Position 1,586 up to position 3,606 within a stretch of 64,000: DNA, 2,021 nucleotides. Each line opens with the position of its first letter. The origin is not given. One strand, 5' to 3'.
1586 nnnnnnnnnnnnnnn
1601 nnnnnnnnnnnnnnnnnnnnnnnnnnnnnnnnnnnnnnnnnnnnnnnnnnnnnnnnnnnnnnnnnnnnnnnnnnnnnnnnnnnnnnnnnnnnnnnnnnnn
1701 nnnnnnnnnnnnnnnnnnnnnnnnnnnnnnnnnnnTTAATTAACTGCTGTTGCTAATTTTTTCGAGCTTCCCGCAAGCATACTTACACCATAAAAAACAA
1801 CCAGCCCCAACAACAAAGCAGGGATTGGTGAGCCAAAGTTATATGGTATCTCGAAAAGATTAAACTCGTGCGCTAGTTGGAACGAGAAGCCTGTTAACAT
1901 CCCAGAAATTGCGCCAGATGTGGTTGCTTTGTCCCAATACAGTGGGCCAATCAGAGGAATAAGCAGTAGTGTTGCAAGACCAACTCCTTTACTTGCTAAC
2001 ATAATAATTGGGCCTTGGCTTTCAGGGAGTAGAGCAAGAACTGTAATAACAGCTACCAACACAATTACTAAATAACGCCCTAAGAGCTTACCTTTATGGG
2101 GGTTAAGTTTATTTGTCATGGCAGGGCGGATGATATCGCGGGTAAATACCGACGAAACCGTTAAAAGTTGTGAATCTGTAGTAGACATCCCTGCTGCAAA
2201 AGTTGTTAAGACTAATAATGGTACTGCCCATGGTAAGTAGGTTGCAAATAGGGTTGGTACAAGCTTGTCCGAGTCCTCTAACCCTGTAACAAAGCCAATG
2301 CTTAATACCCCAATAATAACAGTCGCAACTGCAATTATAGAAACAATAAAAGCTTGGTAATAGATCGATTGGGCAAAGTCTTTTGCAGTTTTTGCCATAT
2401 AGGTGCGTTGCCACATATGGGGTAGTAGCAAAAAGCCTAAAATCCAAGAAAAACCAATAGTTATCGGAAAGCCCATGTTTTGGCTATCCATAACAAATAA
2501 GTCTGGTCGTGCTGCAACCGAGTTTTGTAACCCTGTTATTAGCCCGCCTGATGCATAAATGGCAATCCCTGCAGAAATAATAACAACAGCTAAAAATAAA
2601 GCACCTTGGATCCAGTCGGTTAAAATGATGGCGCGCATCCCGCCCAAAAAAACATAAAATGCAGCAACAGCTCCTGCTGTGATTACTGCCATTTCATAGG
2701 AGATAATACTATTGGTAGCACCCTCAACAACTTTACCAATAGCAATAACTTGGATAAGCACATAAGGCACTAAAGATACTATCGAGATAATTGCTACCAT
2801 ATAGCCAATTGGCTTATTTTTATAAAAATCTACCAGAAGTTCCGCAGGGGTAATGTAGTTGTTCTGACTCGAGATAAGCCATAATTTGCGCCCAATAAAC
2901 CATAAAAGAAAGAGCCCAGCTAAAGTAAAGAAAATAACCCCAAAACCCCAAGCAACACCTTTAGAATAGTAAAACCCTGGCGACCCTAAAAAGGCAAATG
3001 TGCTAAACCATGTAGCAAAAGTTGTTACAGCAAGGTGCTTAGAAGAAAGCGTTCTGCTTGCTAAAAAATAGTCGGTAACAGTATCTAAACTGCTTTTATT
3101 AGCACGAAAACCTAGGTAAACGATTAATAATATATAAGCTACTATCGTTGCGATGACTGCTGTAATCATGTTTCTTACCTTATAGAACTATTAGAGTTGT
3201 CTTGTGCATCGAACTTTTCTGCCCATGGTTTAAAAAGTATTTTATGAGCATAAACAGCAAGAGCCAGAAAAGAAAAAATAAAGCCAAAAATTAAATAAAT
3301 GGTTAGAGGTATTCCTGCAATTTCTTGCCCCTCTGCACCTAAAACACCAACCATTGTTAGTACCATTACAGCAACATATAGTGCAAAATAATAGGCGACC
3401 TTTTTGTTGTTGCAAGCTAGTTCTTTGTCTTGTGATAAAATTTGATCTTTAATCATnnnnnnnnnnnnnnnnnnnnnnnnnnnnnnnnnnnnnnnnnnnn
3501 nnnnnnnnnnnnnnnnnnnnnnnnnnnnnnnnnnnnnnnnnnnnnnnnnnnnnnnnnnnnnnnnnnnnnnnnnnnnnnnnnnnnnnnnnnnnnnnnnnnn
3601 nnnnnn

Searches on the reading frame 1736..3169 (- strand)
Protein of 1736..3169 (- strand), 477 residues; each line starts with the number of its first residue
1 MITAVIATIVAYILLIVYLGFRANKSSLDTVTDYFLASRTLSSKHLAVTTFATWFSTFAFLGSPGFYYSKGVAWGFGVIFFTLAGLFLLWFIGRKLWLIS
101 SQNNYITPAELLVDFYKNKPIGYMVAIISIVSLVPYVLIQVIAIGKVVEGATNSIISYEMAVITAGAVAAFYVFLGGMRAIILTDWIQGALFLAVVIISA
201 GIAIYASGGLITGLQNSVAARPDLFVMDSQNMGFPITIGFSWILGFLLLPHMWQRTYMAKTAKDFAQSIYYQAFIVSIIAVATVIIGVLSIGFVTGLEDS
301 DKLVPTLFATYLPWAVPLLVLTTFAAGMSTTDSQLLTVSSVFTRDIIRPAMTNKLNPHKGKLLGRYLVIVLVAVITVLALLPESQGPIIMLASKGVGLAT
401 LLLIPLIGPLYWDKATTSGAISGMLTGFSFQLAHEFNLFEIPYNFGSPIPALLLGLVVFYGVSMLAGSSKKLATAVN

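Call 3: search_protein_families(library=pfam, proteins=[window:1736-3169:-], max_evalue=0.1)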
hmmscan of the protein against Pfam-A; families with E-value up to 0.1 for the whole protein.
window:1736-3169:- (477 aa): 1 family
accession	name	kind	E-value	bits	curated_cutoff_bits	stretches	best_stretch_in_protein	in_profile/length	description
PF00474.23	SSF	-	2.6e-47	162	22.8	1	34-427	1-406/406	Sodium:solute symporter family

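Call 4: search_protein_families(library=ncbifam, proteins=[window:1736-3169:-], max_evalue=0.1)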
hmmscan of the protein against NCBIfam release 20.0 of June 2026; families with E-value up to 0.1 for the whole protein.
window:1736-3169:- (477 aa): 11 families
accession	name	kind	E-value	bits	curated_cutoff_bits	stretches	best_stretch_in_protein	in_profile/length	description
TIGR02119.1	panF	equivalog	4.7e-52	177.6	328.05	1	5-465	3-467/471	sodium/pantothenate symporter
TIGR00813.1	sss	superfamily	1.2e-45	156.3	184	1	34-427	1-411/411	sodium/solute symporter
TIGR02121.1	Na_Pro_sym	equivalog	2.2e-35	122.3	515.5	1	4-469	2-472/488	sodium/proline symporter PutP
NF011948.0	PRK15419.1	equivalog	2.7e-20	72.7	955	1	3-437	5-448/502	sodium/proline symporter PutP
NF046076.1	monocarbox_MctP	equivalog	1.6e-17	63.4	625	1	8-433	4-440/481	monocarboxylate uptake permease MctP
TIGR03648.1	Na_symport_lg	subfamily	2.4e-17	62.6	320.75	2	313-434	360-480/547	VC_2705 family sodium/solute symporter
NF007790.0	PRK10484.1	equivalog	6.4e-16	58.3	401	1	4-379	4-393/527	solute:sodium symporter family transporter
NF058657.1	MncbAcdTpMctC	equivalog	3.6e-11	42.2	670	1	5-429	8-447/527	monocarboxylic acid transporter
NF006903.2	PRK09395.1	subfamily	1.6e-08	33.4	750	1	6-428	38-472/552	cation/acetate symporter ActP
TIGR02711.1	symport_actP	equivalog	2.3e-08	33.3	1099.25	1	8-428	37-469/549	cation/acetate symporter ActP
NF009135.0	PRK12488.1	subfamily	9.5e-05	21.2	850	1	8-428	37-469/549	cation/acetate symporter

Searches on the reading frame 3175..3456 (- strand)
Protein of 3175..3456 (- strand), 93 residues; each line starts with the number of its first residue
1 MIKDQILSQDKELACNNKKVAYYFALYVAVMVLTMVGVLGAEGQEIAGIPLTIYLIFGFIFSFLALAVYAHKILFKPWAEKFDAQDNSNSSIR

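Call 3: search_protein_families(library=pfam, proteins=[window:3175-3456:-], max_evalue=0.1)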
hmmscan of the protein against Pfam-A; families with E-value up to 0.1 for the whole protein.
window:3175-3456:- (93 aa): 2 families
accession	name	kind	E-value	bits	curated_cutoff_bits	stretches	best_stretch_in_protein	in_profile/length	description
PF13067.11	DUF3930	-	0.05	13.8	25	1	46-63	34-51/51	Protein of unknown function (DUF3930)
PF24838.2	8xMP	-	0.052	13.8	30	1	10-68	12-69/136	Octameric membrane protein family (8xMP)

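Call 4: search_protein_families(library=ncbifam, proteins=[window:3175-3456:-], max_evalue=0.1)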
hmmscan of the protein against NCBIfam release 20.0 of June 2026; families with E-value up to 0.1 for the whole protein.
window:3175-3456:- (93 aa): 1 family
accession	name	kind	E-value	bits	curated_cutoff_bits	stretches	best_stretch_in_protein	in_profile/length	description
NF046082.1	assoc_w_XrtX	equivalog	0.021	14.5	75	1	17-68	87-139/147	XrtX-associated membrane protein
